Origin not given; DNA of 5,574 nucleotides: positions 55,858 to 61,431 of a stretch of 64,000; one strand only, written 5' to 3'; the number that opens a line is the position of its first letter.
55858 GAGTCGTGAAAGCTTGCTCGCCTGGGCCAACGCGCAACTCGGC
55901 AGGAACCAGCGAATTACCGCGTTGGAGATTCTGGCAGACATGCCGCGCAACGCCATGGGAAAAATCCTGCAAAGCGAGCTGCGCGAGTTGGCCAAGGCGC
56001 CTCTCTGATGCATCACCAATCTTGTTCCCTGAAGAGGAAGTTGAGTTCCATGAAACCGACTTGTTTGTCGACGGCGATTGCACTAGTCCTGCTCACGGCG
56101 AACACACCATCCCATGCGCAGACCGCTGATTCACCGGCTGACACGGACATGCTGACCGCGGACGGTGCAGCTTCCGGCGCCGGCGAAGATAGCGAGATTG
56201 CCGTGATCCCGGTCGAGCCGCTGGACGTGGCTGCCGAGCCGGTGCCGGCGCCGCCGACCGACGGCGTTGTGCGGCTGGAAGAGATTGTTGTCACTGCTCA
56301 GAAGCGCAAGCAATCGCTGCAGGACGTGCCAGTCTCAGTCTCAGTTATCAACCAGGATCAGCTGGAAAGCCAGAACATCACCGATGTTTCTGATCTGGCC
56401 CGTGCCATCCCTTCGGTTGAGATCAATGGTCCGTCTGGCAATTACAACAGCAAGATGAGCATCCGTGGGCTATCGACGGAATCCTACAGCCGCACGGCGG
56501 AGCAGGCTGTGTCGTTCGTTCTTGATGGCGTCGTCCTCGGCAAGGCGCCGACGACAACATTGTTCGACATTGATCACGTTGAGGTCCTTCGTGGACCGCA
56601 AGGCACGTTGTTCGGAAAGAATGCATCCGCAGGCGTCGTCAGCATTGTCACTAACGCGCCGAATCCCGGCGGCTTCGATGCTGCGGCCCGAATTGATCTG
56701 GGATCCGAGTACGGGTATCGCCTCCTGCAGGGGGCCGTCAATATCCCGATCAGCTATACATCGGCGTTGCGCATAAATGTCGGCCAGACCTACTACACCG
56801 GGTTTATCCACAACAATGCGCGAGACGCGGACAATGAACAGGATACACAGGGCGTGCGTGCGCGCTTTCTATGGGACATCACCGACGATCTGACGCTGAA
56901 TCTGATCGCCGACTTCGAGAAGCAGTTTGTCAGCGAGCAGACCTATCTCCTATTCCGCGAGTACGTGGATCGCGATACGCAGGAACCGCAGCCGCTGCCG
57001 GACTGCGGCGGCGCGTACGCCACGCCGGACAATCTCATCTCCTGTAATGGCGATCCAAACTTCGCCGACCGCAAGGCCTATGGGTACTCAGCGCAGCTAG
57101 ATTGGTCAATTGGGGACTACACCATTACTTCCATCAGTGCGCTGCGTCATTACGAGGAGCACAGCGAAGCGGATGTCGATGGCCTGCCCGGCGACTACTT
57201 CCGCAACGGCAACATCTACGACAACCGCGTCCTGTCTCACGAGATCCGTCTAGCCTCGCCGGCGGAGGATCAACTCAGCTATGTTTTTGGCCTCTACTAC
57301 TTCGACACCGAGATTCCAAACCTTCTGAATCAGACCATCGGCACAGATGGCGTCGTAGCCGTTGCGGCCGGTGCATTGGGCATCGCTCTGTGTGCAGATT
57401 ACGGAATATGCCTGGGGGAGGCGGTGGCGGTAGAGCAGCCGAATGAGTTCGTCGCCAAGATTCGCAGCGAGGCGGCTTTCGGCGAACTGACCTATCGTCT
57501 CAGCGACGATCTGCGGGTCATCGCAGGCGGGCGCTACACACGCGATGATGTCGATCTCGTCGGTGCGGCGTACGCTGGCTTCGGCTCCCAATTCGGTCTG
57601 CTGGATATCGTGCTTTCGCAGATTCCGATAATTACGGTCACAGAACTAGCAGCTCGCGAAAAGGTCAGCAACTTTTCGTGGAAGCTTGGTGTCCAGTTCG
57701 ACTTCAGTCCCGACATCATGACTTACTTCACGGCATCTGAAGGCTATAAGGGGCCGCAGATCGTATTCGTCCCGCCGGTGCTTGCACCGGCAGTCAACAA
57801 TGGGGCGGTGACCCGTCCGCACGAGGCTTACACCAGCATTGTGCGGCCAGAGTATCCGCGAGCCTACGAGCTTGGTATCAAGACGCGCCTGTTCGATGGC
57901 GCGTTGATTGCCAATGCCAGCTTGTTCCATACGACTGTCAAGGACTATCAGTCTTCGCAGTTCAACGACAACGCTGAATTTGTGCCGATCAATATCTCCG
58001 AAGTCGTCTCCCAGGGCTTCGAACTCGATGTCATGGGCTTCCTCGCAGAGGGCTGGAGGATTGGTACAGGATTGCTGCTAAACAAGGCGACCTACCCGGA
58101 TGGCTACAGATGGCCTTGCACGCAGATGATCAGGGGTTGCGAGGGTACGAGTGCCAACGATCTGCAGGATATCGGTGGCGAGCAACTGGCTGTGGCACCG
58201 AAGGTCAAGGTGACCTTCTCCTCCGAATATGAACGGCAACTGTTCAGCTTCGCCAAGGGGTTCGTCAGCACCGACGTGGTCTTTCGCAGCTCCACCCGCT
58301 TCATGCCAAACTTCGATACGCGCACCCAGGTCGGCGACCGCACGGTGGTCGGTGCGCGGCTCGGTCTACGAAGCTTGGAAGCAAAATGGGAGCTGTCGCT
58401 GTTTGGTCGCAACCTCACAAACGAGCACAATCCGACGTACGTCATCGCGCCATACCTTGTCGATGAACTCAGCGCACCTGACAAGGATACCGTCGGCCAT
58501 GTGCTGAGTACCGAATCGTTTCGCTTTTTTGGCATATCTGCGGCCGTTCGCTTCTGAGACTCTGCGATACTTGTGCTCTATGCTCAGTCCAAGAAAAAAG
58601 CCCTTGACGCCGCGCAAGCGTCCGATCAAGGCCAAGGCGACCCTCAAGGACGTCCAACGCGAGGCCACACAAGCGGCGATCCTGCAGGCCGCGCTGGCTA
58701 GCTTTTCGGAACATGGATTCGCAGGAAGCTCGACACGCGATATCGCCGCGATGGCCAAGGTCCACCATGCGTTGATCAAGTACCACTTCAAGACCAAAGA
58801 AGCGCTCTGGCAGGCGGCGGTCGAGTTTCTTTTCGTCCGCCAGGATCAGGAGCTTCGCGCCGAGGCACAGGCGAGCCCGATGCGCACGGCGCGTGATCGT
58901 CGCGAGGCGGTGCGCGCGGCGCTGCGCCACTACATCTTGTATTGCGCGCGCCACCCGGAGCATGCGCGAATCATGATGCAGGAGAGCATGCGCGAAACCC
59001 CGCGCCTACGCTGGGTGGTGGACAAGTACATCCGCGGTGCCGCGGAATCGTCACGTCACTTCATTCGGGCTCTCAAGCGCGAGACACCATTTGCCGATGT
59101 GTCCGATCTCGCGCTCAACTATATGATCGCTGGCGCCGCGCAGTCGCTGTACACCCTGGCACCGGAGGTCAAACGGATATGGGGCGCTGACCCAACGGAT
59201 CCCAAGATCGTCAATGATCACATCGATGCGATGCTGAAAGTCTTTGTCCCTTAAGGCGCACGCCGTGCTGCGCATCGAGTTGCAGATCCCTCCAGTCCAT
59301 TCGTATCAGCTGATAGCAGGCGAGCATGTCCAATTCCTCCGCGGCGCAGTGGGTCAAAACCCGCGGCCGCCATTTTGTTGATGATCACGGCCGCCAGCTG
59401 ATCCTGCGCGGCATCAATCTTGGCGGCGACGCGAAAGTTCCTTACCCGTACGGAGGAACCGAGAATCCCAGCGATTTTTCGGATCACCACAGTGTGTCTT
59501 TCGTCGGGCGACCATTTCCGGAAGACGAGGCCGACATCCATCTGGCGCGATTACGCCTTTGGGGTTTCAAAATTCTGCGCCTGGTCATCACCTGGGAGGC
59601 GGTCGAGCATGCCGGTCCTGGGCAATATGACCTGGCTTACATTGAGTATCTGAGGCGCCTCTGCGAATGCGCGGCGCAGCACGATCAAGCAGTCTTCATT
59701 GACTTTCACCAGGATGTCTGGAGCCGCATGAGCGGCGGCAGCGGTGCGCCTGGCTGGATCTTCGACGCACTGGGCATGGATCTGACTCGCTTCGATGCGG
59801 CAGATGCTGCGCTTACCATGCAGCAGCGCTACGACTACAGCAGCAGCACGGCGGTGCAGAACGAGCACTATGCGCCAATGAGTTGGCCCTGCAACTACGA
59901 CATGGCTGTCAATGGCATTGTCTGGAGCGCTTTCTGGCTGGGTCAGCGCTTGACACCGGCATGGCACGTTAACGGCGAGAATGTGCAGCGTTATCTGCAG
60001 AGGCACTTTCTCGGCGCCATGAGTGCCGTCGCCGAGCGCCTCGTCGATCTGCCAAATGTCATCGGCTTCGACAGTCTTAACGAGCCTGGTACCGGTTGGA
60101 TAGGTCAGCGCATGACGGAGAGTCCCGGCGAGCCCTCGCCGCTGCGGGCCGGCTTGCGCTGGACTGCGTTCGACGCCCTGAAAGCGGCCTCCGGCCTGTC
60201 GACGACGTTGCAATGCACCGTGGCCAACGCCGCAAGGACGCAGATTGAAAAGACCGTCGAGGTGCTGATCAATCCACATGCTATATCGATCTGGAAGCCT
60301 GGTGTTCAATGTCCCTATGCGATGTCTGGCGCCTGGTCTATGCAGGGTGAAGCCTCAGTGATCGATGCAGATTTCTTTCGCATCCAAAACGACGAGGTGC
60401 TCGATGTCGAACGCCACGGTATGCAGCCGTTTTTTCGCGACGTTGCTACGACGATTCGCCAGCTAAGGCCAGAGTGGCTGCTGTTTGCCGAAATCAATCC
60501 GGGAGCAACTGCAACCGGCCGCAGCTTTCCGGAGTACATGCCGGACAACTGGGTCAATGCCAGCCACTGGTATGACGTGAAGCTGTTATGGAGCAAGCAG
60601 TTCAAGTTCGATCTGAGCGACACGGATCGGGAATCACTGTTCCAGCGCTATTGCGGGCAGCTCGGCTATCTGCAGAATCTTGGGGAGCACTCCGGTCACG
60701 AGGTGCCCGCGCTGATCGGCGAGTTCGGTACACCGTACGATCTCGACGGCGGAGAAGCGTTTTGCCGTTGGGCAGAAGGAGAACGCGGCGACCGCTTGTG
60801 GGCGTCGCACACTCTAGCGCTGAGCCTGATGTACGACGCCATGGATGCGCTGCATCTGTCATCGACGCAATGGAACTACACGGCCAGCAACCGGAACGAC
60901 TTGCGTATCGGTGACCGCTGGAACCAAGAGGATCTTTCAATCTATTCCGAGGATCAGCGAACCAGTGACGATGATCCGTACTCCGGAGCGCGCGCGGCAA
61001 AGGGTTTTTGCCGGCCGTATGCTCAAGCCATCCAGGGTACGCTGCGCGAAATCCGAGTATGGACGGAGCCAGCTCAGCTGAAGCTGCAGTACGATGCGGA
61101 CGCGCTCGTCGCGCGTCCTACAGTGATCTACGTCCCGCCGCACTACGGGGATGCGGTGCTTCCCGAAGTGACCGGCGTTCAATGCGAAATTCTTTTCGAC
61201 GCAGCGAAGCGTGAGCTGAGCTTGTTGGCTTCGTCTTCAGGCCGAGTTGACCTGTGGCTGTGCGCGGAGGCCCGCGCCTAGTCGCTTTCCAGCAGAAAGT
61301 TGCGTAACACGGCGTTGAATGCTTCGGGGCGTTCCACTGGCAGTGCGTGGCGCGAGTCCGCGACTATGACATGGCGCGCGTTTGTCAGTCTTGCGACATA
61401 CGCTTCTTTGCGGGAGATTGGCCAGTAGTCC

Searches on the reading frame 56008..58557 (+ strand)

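Call 34: search_protein_families(library=pfam, proteins=[window:56008-58557:+])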
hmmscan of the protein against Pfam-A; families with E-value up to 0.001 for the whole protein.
window:56008-58557:+ (849 aa): 2 families
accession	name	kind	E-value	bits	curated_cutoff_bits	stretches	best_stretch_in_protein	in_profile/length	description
PF00593.30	TonB_dep_Rec_b-barrel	-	4.1e-40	139.4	27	1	350-803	55-436/436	TonB dependent receptor-like, beta-barrel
PF07715.20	Plug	-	5.3e-21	75.6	23.9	1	104-210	2-107/107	TonB-dependent Receptor Plug Domain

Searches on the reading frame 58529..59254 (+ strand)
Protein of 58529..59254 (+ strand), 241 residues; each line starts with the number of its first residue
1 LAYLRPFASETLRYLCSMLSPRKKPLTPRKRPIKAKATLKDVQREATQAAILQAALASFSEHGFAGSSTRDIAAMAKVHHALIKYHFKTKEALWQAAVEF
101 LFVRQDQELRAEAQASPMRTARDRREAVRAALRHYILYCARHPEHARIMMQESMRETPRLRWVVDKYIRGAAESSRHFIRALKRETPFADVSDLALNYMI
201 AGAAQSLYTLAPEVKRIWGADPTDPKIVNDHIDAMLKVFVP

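Call 81: search_protein_families(library=pfam, proteins=[window:58529-59254:+])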
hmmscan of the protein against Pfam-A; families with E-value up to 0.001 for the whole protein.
window:58529-59254:+ (241 aa): 3 families
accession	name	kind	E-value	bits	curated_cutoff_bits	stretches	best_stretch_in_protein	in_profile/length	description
PF00440.29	TetR_N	-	1.2e-11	44.7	24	1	51-96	1-46/47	Bacterial regulatory proteins, tetR family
PF08362.16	TetR_C_3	-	0.00029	21.3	25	1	114-234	11-131/143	YcdC-like protein, C-terminal region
PF17938.6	TetR_C_29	-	0.0003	21.3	26.2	1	125-233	2-113/119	Tetracyclin repressor-like, C-terminal domain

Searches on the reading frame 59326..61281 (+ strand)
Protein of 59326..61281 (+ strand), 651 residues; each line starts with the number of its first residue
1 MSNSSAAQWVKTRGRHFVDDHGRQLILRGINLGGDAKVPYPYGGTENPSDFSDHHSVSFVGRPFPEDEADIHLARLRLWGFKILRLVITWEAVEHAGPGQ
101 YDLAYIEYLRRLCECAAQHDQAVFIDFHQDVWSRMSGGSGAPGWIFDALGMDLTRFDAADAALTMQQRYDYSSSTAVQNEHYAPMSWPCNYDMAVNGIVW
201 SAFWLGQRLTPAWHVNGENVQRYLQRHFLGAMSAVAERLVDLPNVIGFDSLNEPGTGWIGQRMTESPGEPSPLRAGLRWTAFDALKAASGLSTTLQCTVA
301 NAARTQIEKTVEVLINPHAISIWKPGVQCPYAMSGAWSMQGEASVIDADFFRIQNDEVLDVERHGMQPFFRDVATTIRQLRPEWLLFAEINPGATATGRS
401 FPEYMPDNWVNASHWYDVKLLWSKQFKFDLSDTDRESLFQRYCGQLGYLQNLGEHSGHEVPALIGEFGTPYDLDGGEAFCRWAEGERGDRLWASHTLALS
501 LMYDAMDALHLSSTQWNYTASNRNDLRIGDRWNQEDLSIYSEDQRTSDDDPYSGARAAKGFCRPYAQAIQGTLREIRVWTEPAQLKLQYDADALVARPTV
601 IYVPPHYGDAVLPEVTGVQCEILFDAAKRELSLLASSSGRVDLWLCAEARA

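Call 81: search_protein_families(library=pfam, proteins=[window:59326-61281:+])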
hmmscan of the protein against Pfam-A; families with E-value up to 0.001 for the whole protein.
window:59326-61281:+ (651 aa): 2 families
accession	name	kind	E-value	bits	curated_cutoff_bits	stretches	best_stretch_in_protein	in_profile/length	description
PF00150.24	Cellulase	-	1.3e-09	38.4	23.5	1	73-256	27-132/272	Cellulase (glycosyl hydrolase family 5)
PF18564.7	Glyco_hydro_5_C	-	2e-07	31.8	22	1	563-633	1-72/87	Glycoside hydrolase family 5 C-terminal domain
